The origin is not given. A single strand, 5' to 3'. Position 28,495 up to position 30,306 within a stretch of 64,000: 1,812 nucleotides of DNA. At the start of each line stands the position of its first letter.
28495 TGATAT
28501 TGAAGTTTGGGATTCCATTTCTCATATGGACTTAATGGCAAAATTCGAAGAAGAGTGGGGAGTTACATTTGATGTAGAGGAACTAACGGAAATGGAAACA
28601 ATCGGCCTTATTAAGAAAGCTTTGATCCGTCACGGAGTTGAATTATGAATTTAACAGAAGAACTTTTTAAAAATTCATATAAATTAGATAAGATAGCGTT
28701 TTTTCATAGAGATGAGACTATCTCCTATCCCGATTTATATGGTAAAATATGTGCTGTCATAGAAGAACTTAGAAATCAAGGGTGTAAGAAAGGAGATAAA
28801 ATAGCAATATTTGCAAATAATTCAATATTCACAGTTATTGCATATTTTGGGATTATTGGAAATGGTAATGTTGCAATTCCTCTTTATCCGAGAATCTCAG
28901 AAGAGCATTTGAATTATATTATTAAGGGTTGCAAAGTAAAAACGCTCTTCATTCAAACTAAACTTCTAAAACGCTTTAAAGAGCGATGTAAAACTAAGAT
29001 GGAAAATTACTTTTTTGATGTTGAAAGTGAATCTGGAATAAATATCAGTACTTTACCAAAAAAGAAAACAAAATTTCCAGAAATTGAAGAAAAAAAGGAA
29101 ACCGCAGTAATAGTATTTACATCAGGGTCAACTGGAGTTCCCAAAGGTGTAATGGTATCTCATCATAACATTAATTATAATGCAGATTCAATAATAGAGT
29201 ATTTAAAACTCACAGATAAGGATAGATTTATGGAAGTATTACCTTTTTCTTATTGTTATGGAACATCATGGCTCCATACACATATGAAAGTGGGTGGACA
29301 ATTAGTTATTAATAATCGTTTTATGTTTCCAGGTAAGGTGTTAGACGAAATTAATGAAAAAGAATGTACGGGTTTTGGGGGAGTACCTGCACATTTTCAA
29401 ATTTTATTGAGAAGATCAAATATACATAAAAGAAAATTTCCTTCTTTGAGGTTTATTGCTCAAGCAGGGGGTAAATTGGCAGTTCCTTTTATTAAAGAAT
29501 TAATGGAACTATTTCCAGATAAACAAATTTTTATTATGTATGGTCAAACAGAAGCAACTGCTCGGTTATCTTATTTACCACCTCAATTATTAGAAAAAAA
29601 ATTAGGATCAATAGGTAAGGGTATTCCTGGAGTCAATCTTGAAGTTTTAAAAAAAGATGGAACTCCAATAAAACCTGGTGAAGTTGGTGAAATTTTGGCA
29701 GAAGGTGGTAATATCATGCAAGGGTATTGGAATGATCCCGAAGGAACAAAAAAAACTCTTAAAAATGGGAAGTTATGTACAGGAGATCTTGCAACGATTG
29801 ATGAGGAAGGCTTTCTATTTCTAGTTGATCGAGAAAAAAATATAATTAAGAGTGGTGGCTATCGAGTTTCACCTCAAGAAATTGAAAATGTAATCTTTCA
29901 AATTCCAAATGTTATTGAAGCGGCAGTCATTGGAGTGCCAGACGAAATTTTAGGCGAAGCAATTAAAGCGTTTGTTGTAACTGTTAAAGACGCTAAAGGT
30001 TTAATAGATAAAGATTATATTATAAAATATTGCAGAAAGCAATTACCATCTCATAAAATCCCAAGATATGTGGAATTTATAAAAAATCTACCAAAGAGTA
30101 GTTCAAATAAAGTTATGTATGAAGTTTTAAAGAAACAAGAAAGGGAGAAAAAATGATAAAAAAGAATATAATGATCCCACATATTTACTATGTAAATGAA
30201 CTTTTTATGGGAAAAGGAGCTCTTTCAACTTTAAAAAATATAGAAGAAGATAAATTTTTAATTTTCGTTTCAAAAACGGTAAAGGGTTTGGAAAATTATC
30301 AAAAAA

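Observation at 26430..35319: ACP-dependent LuxE/LuxC acyl-reduction cluster mirroring V. cholerae O1 wbeKLMNO: candidate archaeal glycan hydroxyacylation system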

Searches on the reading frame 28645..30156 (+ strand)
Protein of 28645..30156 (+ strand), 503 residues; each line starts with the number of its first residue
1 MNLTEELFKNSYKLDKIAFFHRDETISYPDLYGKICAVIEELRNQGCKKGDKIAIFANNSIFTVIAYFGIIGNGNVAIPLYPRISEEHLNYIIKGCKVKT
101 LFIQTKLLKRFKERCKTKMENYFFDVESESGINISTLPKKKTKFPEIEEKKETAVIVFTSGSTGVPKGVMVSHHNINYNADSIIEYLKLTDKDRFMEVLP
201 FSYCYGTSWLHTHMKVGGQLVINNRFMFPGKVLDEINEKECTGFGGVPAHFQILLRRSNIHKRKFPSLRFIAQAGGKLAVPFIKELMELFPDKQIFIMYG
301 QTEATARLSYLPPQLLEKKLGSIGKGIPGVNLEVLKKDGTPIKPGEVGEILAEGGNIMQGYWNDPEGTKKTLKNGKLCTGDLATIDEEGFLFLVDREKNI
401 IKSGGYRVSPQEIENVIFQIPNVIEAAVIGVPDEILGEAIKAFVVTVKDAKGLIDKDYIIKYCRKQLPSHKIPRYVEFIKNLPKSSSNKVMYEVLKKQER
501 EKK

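Call 3: search_protein_families(library=pfam, proteins=[window:28645-30156:+], max_evalue=0.01)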
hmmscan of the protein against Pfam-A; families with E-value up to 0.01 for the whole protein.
window:28645-30156:+ (503 aa): 2 families
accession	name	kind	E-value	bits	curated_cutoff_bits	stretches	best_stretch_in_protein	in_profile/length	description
PF00501.34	AMP-binding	-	4.7e-74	249.9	29.9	1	13-362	9-384/384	AMP-binding enzyme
PF13193.12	AMP-binding_C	-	1.7e-19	70.9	24.5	1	412-489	1-76/76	AMP-binding enzyme C-terminal domain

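Call 7: search_protein_families(library=ncbifam, proteins=[window:28645-30156:+], max_evalue=0.001)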
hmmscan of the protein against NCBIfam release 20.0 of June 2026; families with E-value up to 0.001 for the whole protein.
window:28645-30156:+ (503 aa): 105 families (the best 25 are shown)
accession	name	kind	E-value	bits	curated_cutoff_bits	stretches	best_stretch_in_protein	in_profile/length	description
NF004837.0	PRK06187.1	subfamily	9.5e-111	370.6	476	1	12-502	20-525/531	long-chain-fatty-acid--CoA ligase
TIGR03098.1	ligase_PEP_1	hypoth_equivalog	1.6e-110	370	592.35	1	14-497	14-516/517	acyl-CoA ligase (AMP-forming), exosortase A system-associated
NF006182.0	PRK08316.1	subfamily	2.4e-94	316.7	663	1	15-499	26-517/523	fatty acyl-CoA synthetase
NF005307.0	PRK06839.1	equivalog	7.8e-85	285.4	748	1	13-501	15-495/496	o-succinylbenzoate--CoA ligase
NF006181.0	PRK08314.1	subfamily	1.4e-82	277.8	705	2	141-502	194-557/563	long-chain-fatty-acid--CoA ligase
NF009233.0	PRK12583.1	subfamily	6.1e-81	272.5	832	2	150-496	200-547/558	fatty acid CoA ligase family protein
NF052269.1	Staph_lig_FadD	equivalog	9.1e-81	271.7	650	1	22-501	24-495/499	long-chain-fatty-acid--CoA ligase FadD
NF005801.1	PRK07656.1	equivalog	4.7e-79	266.3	657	1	18-495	19-499/500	FadD3 family acyl-CoA ligase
NF002966.0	PRK03640.1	equivalog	7e-79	265.6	556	1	15-501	17-482/483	o-succinylbenzoate--CoA ligase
NF005702.0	PRK07514.1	subfamily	5.2e-78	262.6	558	1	15-500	18-501/506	malonyl-CoA synthase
NF006523.0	PRK08974.1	equivalog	1.8e-72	244.3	884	1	145-502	201-556/561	long-chain-fatty-acid--CoA ligase FadD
NF004511.1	PRK05852.1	equivalog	9.7e-71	238.9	650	1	24-486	25-491/505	FadD7 family fatty acid--CoA ligase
TIGR01923.1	menE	equivalog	1.7e-70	238.1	330.15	1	27-491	1-438/442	o-succinylbenzoate--CoA ligase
NF004797.0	PRK06145.1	equivalog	6.9e-70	235.8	850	1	13-498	15-494/499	acyl-CoA synthetase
NF005858.0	PRK07787.1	subfamily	5.4e-66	223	575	1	20-496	21-469/471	acyl-CoA synthetase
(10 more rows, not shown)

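Call 27: search_solved_structures(query=window:28645-30156:+, show_alignments=0, max_evalue=1e-40)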
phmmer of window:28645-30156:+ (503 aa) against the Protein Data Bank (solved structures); distinct sequences matched with E-value up to 1e-40: 34.
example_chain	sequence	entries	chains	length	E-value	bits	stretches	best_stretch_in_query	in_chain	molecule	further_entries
8weu_A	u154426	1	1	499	1.5e-57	198.5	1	153-493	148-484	Fatty-acyl-CoA synthase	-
8wev_A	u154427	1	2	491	1.5e-57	198.5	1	153-492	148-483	Feruloyl-CoA Synthetase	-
5buq_A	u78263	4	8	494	1.6e-57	198.4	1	15-497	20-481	2-succinylbenzoate--CoA ligase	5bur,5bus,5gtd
5x8f_A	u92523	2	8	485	5.5e-57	196.6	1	15-497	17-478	2-succinylbenzoate--CoA ligase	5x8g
6mfy_A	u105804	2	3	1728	5.6e-57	196.6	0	15-494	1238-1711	Linear gramicidin synthase subunit A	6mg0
6mfz_A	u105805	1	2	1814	6e-57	196.5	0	15-495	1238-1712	Linear gramicidin synthase subunit A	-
9be3_A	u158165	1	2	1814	6e-57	196.5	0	15-495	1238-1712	Linear gramicidin synthase subunit A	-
9be4_A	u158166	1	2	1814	6e-57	196.5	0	15-495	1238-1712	Linear gramicidin synthase subunit A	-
9meh_A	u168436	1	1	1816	6e-57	196.5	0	15-495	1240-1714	Linear gramicidin synthase subunit A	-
3g7s_A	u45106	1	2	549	1.3e-54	188.8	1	35-501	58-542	Long-chain-fatty-acid--CoA ligase (FadD-1)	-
4fuq_A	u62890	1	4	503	1.3e-53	185.5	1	23-498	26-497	Malonyl CoA synthetase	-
4fut_A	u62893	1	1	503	8.6e-53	182.8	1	23-498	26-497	Malonyl CoA synthetase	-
4gxq_A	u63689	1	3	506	3.7e-52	180.7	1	23-498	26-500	Malonyl CoA synthetase, Benzoate-CoA ligase Chimeric protein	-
4gxr_A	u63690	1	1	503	2.3e-51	178.1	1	23-498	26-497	Malonyl CoA synthetase, Benzoate-CoA ligase Chimeric protein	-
6k4c_A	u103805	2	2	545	2.6e-51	177.9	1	20-497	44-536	Ancestral luciferase AncLamp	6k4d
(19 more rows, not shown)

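Call 67: search_solved_structures(query=window:28645-30156:+, show_alignments=5, max_evalue=1e-56)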
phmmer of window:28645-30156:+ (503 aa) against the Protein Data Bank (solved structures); distinct sequences matched with E-value up to 1e-56: 9.
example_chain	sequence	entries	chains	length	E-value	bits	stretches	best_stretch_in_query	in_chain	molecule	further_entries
8weu_A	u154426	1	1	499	1.5e-57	198.5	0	153-493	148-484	Fatty-acyl-CoA synthase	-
8wev_A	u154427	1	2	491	1.5e-57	198.5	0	153-492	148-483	Feruloyl-CoA Synthetase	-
5buq_A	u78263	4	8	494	1.6e-57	198.4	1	15-497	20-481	2-succinylbenzoate--CoA ligase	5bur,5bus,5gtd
5x8f_A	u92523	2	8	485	5.5e-57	196.6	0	15-497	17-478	2-succinylbenzoate--CoA ligase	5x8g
6mfy_A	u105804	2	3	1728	5.6e-57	196.6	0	15-494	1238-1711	Linear gramicidin synthase subunit A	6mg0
6mfz_A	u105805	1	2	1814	6e-57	196.5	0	15-495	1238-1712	Linear gramicidin synthase subunit A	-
9be3_A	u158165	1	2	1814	6e-57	196.5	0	15-495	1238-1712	Linear gramicidin synthase subunit A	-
9be4_A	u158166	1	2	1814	6e-57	196.5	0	15-495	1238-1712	Linear gramicidin synthase subunit A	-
9meh_A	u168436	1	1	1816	6e-57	196.5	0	15-495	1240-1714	Linear gramicidin synthase subunit A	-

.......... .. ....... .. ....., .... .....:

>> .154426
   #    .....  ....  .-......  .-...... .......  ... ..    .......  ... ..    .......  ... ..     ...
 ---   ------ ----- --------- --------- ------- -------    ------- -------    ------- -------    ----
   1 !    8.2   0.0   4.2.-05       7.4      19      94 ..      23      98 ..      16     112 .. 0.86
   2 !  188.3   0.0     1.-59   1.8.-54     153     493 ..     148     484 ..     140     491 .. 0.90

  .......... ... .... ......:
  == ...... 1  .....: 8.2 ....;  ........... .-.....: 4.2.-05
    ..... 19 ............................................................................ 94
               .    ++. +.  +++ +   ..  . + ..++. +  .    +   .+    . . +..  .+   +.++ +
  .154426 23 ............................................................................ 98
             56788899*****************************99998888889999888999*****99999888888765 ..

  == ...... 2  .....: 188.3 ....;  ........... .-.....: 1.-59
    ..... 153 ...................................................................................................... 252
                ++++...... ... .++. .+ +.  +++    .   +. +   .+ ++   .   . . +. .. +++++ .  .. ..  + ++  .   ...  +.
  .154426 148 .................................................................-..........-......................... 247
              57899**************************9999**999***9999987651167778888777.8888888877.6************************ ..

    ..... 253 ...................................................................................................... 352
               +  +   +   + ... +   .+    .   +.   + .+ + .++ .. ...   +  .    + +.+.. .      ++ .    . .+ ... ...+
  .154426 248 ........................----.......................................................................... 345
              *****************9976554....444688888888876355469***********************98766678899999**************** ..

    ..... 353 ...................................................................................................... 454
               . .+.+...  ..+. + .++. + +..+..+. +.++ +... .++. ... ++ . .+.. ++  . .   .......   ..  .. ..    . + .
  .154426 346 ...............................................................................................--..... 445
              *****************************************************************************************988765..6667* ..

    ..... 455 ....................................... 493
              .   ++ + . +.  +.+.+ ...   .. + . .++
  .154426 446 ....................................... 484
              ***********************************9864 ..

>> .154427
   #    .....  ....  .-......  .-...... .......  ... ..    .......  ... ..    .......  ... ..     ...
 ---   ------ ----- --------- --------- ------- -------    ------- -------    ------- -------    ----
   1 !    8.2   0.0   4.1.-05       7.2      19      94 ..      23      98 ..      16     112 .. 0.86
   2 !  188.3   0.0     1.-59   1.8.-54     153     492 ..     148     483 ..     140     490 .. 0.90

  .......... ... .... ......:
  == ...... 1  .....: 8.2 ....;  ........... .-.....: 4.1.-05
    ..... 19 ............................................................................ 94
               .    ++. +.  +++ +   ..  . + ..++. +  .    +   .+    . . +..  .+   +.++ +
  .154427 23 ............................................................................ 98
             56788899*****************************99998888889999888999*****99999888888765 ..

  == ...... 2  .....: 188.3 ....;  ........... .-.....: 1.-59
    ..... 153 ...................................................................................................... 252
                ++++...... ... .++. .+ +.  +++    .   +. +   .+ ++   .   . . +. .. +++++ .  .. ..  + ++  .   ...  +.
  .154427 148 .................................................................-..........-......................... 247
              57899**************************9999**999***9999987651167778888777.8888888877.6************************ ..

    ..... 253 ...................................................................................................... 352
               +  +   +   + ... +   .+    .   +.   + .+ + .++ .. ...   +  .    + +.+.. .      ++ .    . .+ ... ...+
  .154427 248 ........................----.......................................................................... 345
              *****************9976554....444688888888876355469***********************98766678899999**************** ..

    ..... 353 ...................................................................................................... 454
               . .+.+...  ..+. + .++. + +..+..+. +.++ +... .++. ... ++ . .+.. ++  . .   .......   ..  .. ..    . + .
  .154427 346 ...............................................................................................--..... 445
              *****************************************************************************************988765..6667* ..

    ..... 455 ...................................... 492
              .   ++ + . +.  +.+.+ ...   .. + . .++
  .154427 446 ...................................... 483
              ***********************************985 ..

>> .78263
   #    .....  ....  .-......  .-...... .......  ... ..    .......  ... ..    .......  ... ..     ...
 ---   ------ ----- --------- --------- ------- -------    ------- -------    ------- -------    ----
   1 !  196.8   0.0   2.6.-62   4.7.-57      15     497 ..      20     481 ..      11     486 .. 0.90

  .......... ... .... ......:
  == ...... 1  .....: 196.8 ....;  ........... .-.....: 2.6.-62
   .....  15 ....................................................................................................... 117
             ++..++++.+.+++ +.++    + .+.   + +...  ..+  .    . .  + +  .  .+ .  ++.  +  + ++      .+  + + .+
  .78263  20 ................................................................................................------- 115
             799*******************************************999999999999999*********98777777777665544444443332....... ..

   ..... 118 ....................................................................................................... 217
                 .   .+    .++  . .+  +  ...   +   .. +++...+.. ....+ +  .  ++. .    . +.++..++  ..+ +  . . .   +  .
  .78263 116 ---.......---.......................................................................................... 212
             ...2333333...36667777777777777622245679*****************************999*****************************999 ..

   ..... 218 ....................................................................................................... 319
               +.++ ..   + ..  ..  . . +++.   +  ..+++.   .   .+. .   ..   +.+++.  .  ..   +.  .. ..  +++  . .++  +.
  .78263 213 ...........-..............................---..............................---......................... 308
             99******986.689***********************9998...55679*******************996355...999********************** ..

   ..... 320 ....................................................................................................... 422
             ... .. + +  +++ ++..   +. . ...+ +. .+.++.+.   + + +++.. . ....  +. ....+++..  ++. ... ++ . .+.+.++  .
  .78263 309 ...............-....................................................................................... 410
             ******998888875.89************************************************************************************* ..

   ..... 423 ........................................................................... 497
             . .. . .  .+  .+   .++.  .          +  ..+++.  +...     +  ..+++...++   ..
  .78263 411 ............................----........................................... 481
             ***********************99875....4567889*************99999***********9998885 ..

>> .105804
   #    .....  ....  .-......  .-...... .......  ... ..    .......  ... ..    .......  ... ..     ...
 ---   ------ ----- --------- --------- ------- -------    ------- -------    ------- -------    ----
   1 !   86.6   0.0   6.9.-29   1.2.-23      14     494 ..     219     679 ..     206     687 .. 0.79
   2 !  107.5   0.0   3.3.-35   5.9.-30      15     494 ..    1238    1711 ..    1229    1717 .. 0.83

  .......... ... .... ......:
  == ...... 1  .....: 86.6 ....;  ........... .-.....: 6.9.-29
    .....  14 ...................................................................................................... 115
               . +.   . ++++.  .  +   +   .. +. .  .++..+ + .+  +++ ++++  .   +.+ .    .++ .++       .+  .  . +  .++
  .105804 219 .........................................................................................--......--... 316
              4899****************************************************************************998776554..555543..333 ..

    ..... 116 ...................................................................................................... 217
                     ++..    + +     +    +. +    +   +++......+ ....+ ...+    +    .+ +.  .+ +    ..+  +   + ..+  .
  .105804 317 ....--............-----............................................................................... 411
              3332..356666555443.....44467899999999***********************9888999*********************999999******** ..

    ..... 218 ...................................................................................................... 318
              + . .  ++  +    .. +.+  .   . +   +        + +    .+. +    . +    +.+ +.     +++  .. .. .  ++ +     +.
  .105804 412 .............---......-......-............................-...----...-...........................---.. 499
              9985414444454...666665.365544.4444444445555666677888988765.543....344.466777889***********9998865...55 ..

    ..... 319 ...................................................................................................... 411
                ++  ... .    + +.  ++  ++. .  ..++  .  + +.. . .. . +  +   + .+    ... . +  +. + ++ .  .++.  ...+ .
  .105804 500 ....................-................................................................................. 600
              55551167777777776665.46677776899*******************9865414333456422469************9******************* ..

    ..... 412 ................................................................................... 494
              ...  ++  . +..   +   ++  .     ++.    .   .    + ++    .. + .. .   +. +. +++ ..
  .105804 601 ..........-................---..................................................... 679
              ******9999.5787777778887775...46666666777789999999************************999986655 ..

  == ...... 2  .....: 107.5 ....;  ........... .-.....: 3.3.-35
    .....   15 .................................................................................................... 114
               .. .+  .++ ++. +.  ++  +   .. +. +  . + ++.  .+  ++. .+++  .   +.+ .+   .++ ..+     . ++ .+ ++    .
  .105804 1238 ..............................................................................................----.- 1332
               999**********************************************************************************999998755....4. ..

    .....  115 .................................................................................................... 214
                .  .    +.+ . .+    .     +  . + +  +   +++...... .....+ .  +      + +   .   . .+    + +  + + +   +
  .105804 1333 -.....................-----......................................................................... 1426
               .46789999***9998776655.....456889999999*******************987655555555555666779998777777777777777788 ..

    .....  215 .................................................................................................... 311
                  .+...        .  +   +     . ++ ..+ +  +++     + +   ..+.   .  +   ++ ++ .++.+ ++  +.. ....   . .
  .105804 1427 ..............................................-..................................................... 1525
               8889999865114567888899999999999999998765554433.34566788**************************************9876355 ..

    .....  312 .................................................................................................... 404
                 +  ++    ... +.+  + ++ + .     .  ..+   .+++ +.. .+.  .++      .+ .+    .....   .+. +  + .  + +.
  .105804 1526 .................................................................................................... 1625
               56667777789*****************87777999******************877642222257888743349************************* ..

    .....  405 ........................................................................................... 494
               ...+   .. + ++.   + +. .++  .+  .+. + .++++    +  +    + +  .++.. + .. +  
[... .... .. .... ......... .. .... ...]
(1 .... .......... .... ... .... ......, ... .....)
